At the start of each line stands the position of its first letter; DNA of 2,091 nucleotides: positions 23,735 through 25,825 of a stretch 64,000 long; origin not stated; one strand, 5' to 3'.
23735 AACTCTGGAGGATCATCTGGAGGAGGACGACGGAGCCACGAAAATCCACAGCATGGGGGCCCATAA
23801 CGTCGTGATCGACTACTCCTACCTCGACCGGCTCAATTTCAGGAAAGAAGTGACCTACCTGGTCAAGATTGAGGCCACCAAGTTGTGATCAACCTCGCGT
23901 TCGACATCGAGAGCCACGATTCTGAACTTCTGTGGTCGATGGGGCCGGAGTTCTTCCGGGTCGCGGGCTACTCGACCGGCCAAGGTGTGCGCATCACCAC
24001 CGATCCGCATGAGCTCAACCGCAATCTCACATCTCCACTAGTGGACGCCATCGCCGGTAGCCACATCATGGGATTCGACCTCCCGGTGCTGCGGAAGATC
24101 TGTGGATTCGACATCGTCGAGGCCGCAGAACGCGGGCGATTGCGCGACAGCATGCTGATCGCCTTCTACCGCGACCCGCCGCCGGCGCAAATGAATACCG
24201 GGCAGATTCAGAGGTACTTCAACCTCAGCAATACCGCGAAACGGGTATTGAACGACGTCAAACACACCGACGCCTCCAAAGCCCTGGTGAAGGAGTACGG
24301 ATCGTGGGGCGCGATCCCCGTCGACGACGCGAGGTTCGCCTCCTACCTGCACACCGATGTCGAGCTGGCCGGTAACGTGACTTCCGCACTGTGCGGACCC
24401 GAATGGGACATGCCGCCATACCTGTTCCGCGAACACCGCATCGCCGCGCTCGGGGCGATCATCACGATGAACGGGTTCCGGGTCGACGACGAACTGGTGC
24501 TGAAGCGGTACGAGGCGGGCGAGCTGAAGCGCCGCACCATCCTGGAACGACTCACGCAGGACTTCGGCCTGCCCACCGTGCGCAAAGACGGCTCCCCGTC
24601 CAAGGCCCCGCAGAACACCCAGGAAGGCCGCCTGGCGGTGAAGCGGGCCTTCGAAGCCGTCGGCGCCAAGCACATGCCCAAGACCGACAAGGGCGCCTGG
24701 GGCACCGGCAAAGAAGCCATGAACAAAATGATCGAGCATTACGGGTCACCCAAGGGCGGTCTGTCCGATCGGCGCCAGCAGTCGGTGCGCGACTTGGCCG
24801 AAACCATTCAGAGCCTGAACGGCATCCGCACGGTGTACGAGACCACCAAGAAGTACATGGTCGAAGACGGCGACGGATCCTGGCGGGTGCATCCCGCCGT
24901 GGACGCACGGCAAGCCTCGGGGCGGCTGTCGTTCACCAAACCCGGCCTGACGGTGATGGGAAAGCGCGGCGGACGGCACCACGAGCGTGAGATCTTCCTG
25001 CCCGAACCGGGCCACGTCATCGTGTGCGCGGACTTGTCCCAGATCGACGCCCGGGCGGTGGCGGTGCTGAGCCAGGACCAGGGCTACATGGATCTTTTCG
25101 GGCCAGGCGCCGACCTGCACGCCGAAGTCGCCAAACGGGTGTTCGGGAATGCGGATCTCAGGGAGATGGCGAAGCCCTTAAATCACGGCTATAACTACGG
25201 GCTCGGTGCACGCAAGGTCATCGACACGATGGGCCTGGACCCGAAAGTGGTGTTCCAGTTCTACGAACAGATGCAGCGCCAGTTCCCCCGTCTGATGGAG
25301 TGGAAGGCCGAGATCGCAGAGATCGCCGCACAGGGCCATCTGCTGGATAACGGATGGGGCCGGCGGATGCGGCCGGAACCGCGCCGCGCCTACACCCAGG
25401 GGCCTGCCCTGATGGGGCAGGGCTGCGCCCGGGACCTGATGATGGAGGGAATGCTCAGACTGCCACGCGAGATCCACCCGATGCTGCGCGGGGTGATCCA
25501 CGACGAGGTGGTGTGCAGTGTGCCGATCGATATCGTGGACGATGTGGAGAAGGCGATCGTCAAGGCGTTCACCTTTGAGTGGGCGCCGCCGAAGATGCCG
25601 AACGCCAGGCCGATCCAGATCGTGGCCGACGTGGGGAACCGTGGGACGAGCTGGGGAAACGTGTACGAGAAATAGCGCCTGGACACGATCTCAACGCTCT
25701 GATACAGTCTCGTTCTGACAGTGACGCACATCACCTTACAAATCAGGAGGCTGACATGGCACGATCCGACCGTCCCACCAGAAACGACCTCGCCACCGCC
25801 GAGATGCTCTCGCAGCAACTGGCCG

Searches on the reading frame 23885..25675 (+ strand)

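Call 43: search_protein_families(library=pfam, proteins=[window:23885-25675:+], max_evalue=0.001)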
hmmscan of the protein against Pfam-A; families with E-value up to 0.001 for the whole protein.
window:23885-25675:+ (596 aa): 1 family
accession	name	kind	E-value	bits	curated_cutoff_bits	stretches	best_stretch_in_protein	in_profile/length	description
PF00476.26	DNA_pol_A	-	7.1e-29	101.3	34.3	1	258-565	45-360/381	DNA polymerase family A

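Call 44: search_protein_families(library=phrogs, proteins=[window:23885-25675:+], max_evalue=0.00001)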
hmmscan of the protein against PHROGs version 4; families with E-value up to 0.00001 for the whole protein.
window:23885-25675:+ (596 aa): 3 families
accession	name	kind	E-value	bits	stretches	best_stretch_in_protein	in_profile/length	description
phrog_17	-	DNA, RNA and nucleotide metabolism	2e-62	212.6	1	3-595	672-1235/1445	DNA polymerase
phrog_10285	-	DNA, RNA and nucleotide metabolism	4.8e-14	53.1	1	367-474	45-164/321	DNA polymerase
phrog_2573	-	DNA, RNA and nucleotide metabolism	1.8e-09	38.2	1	369-493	7-161/336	DNA polymerase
